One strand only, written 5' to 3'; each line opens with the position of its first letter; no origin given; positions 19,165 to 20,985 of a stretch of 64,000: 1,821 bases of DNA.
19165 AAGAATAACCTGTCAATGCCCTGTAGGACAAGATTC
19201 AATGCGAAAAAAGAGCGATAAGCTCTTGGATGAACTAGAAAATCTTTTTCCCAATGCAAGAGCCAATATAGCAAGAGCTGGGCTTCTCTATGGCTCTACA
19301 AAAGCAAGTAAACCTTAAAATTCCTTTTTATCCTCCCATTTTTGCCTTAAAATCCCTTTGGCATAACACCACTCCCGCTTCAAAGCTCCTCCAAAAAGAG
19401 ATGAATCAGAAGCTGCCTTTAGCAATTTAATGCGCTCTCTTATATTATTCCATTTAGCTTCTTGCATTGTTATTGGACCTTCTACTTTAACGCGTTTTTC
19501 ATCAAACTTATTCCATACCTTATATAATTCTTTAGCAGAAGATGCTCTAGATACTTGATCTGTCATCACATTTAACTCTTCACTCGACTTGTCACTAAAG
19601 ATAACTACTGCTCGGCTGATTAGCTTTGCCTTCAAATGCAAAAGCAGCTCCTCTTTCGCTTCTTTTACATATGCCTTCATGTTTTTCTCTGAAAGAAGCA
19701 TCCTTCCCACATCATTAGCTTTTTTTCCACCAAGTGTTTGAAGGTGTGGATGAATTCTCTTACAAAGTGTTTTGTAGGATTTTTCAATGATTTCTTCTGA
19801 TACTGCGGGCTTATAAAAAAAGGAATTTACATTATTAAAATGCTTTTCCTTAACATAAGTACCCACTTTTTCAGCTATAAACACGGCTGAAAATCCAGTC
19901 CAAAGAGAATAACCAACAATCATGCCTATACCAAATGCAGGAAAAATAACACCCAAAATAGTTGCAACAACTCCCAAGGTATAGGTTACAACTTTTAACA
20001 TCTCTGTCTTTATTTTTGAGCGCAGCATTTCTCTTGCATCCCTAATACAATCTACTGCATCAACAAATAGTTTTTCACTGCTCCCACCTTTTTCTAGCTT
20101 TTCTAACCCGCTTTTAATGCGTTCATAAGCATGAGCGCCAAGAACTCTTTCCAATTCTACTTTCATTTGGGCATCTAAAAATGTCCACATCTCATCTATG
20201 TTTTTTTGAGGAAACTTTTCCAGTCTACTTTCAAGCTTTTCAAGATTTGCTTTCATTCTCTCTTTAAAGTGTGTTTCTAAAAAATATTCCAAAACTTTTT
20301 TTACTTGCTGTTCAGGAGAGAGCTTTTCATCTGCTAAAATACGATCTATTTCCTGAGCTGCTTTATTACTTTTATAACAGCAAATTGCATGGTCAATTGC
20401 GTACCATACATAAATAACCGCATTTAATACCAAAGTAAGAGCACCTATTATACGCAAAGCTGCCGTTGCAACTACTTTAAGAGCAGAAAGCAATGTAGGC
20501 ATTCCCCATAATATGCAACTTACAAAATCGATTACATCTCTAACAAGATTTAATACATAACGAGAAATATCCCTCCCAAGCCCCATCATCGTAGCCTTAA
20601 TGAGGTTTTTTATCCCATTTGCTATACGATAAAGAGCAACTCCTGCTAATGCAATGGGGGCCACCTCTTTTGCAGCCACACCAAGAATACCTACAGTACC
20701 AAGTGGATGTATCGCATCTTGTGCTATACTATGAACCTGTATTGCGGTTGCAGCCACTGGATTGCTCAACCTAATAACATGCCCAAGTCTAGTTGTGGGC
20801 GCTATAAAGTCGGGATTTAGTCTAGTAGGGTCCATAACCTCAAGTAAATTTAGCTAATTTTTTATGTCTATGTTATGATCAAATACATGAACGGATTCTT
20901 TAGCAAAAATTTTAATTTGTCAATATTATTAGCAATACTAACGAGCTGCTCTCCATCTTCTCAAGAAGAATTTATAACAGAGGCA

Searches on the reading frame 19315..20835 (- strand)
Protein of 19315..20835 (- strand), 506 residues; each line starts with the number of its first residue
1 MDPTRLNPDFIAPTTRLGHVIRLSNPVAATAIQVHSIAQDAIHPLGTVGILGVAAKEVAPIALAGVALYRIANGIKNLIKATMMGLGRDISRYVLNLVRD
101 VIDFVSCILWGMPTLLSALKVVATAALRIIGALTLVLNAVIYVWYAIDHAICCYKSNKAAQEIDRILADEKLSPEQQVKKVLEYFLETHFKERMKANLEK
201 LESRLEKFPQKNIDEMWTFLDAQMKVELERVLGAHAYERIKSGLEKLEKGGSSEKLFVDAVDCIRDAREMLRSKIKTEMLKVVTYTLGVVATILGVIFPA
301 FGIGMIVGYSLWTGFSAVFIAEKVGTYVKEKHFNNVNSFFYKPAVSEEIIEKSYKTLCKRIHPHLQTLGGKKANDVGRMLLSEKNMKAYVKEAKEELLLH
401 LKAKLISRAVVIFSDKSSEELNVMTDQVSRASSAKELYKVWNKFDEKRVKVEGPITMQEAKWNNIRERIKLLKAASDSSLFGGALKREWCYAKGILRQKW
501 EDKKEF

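Call 33: find_encoding_contigs(protein=window:19315-20835:-, flank=1000, max_places=3)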
Protein window:19315-20835:- (506 aa): 4 contigs read that carry it; 1 place shown.
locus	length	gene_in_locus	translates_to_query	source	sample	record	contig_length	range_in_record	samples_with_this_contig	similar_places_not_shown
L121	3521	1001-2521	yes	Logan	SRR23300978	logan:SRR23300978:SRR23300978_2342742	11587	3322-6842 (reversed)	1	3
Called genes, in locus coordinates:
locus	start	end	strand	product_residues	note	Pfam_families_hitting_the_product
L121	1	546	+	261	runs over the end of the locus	PF01975:SurE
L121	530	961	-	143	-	-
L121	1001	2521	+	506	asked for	-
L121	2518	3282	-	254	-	PF01171:ATP_bind_3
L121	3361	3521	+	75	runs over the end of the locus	PF02810:SEC-C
